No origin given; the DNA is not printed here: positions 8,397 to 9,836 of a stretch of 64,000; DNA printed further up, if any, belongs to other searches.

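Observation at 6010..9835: Tandem triplication (plus a 3' stub of a 4th copy) of an unusual pentapeptide-repeat::RidA fusion gene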

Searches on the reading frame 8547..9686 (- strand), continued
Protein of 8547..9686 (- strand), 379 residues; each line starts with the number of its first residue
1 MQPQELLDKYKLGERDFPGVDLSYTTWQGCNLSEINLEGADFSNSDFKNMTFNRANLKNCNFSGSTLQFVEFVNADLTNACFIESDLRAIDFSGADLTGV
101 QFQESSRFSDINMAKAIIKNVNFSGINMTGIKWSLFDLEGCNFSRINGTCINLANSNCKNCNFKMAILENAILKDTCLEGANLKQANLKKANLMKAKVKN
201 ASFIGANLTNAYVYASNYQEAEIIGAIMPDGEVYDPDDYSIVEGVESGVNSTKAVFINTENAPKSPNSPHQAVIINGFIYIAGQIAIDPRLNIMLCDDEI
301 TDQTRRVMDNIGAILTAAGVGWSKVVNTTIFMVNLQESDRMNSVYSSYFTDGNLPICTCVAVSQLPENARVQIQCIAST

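Call 38: find_encoding_contigs(protein=P0016, flank=7000, max_places=3)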
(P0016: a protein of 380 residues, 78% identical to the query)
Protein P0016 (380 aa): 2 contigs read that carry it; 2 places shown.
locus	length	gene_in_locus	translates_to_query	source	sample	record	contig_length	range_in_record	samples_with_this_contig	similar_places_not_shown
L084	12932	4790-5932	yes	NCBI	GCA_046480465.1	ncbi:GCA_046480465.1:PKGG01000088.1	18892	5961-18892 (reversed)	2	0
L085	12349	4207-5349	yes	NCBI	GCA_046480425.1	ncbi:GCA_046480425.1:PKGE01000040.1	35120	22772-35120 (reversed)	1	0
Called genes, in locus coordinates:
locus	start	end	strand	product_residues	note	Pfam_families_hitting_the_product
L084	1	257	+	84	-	?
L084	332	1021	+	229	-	PF05685:Uma2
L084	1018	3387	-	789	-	PF01368:DHH, PF02272:DHHA1, PF17768:RecJ_OB (weak)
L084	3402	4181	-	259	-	PF21278:YlmH_1st, PF17774:YlmH_RBD, PF01479:S4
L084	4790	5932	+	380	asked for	PF13576:Pentapeptide_3 (weak), PF00805:Pentapeptide, PF13599:Pentapeptide_4, PF00805:Pentapeptide, PF13599:Pentapeptide_4, PF00805:Pentapeptide, PF13599:Pentapeptide_4, PF01042:Ribonuc_L-PSP, +4 more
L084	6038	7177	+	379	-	PF13599:Pentapeptide_4, PF00805:Pentapeptide (weak), PF13576:Pentapeptide_3 (weak), PF00805:Pentapeptide, PF13576:Pentapeptide_3 (weak), PF13599:Pentapeptide_4, PF00805:Pentapeptide, PF01042:Ribonuc_L-PSP, +4 more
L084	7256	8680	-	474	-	PF03446:NAD_binding_2, PF00393:6PGD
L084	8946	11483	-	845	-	PF00343:Phosphorylase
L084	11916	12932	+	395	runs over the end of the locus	PF02463:SMC_N (weak), PF13175:AAA_15, PF13476:AAA_23, PF13304:AAA_21, PF13175:AAA_15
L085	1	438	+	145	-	PF05685:Uma2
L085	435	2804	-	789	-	PF01368:DHH, PF02272:DHHA1, PF17768:RecJ_OB (weak)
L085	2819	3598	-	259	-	PF21278:YlmH_1st, PF17774:YlmH_RBD, PF01479:S4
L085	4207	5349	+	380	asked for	PF13576:Pentapeptide_3 (weak), PF00805:Pentapeptide, PF13599:Pentapeptide_4, PF00805:Pentapeptide, PF13599:Pentapeptide_4, PF00805:Pentapeptide, PF13599:Pentapeptide_4, PF01042:Ribonuc_L-PSP, +4 more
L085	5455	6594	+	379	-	PF13599:Pentapeptide_4, PF00805:Pentapeptide (weak), PF13576:Pentapeptide_3 (weak), PF00805:Pentapeptide, PF13576:Pentapeptide_3 (weak), PF13599:Pentapeptide_4, PF00805:Pentapeptide, PF01042:Ribonuc_L-PSP, +4 more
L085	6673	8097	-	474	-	PF03446:NAD_binding_2, PF00393:6PGD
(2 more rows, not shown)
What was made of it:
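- Copy number varies (call 38). One lineage manages with two copies (call 38).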

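Call 39: find_encoding_contigs(protein=P0018, flank=7000, max_places=3)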
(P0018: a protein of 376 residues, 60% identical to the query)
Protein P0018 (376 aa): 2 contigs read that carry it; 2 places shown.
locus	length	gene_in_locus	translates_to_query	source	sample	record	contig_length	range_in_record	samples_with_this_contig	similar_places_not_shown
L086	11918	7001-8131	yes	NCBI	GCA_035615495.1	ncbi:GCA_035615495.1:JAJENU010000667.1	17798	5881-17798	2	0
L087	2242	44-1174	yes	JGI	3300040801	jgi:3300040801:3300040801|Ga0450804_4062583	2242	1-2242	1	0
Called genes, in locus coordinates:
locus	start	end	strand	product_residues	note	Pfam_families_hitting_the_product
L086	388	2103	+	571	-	PF13426:PAS_9, PF00989:PAS, PF08447:PAS_3 (weak), PF08448:PAS_4 (weak), PF00990:GGDEF, PF00563:EAL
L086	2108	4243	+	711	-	PF13188:PAS_8 (faint), PF13426:PAS_9 (weak), PF00989:PAS, PF08448:PAS_4, PF13426:PAS_9, PF08447:PAS_3 (weak), PF08448:PAS_4, PF02518:HATPase_c, +1 more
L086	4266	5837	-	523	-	PF01336:tRNA_anti-codon, PF00152:tRNA-synt_2, PF01409:tRNA-synt_2d (faint)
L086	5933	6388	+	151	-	PF08239:SH3_3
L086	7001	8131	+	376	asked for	PF00805:Pentapeptide (weak), PF13576:Pentapeptide_3 (weak), PF13599:Pentapeptide_4, PF13599:Pentapeptide_4, PF00805:Pentapeptide, PF13599:Pentapeptide_4, PF00805:Pentapeptide, PF01042:Ribonuc_L-PSP, +3 more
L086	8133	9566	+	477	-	-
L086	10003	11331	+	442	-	PF00082:Peptidase_S8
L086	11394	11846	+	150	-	-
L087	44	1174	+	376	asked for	PF00805:Pentapeptide (weak), PF13576:Pentapeptide_3 (weak), PF13599:Pentapeptide_4, PF13599:Pentapeptide_4, PF00805:Pentapeptide, PF13599:Pentapeptide_4, PF00805:Pentapeptide, PF01042:Ribonuc_L-PSP, +3 more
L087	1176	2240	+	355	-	?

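Call 40: find_encoding_contigs(protein=P0021, flank=7000, max_places=3)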
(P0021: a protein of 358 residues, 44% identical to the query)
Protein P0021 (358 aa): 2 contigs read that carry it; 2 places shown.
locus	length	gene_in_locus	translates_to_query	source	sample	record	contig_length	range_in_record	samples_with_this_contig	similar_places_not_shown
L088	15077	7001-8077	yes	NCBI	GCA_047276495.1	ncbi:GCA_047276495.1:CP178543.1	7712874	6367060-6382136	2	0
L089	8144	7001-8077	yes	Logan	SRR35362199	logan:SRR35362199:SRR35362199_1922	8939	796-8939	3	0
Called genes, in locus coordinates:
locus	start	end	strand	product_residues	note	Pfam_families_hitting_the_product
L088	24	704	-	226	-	PF01471:PG_binding_1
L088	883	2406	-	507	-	PF02074:Peptidase_M32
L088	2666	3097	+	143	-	-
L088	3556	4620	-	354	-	PF00657:Lipase_GDSL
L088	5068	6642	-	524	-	PF01336:tRNA_anti-codon, PF00152:tRNA-synt_2, PF01409:tRNA-synt_2d (faint)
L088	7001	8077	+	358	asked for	PF00805:Pentapeptide, PF13599:Pentapeptide_4, PF00805:Pentapeptide, PF00805:Pentapeptide, PF13599:Pentapeptide_4, PF00805:Pentapeptide, PF13599:Pentapeptide_4, PF00805:Pentapeptide, +4 more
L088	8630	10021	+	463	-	-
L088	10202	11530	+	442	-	PF00082:Peptidase_S8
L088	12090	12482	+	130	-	-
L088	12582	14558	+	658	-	PF01807:Zn_ribbon_DnaG, PF08275:DNAG_N, PF01751:Toprim, PF13155:Toprim_2, PF13362:Toprim_3 (weak), PF13662:Toprim_4, PF10410:DnaB_bind (weak)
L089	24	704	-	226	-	PF01471:PG_binding_1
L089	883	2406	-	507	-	PF02074:Peptidase_M32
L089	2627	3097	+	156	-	-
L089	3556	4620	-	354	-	PF00657:Lipase_GDSL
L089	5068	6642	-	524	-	PF01336:tRNA_anti-codon, PF00152:tRNA-synt_2, PF01409:tRNA-synt_2d (faint)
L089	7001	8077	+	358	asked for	PF00805:Pentapeptide, PF13599:Pentapeptide_4, PF00805:Pentapeptide, PF00805:Pentapeptide, PF13599:Pentapeptide_4, PF00805:Pentapeptide, PF13599:Pentapeptide_4, PF00805:Pentapeptide, +4 more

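Call 41: search_protein_families(library=pfam, proteins=[L086:8133-9566:+, L088:8630-10021:+, L086:11394-11846:+, L088:12090-12482:+, L086:10003-11331:+], max_evalue=1)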
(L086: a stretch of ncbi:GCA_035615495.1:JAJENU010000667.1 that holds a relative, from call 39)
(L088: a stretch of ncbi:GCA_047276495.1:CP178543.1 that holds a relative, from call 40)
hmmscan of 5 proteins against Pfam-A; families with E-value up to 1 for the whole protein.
L086:8133-9566:+ (477 aa): 6 families
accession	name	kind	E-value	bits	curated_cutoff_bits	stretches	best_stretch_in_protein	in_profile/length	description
PF00805.28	Pentapeptide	-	8.2e-77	252.6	20.2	9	37-76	1-40/40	Pentapeptide repeats (8 copies)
PF01042.26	Ribonuc_L-PSP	-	5.9e-46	155.8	27.3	1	357-476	2-121/121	Endoribonuclease L-PSP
PF13599.13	Pentapeptide_4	-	2.8e-30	104.6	38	5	192-268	2-78/78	Pentapeptide repeat region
PF13576.12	Pentapeptide_3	-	5.4e-20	71.8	27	3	119-161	2-47/48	Pentapeptide repeats (9 copies)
PF25296.1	Decapeptide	-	0.00039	20.7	45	2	109-160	8-59/74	Decapeptide repeat region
PF23610.1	VWA7_4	-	0.17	12.7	27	0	181-245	50-113/119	VWA7 beta-sandwich domain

L088:8630-10021:+ (463 aa): 8 families
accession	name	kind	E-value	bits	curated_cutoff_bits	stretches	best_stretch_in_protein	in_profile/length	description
PF00805.28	Pentapeptide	-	3.3e-72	237.9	20.2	7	154-193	1-40/40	Pentapeptide repeats (8 copies)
PF01042.26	Ribonuc_L-PSP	-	5.4e-46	156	27.3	1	340-458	2-120/121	Endoribonuclease L-PSP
PF13599.13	Pentapeptide_4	-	1.2e-37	128.2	38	7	95-171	2-78/78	Pentapeptide repeat region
PF13576.12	Pentapeptide_3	-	2.1e-23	82.7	27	4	88-129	3-47/48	Pentapeptide repeats (9 copies)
PF25296.1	Decapeptide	-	3.8e-06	27.1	45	1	98-159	9-70/74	Decapeptide repeat region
PF00687.26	Ribosomal_L1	-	0.16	12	32.2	1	365-398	143-176/198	Ribosomal protein L1p/L10e family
PF22492.2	FimA4_C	-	0.17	11.9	27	0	89-131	53-95/208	FimA4 pilin C-terminal domain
PF21266.3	RRP4_S1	-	0.35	11.6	27.3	0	175-211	35-71/73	RRP4, S1 domain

L086:11394-11846:+ (150 aa): 1 family
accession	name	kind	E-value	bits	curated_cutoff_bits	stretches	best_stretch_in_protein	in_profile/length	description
PF14204.11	Ribosomal_L18_c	-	0.061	14.5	23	1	70-91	34-55/56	Ribosomal L18 C-terminal region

L088:12090-12482:+ (130 aa): 1 family
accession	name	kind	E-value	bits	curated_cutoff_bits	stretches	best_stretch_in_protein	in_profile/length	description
PF13848.12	Thioredoxin_6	-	0.14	12.4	27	1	47-84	95-134/184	Thioredoxin-like domain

L086:10003-11331:+ (442 aa): 1 family
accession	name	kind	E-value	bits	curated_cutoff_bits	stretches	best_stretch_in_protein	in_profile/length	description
PF00082.27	Peptidase_S8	-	7.9e-50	170.2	21.8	1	156-430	1-288/288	Subtilase family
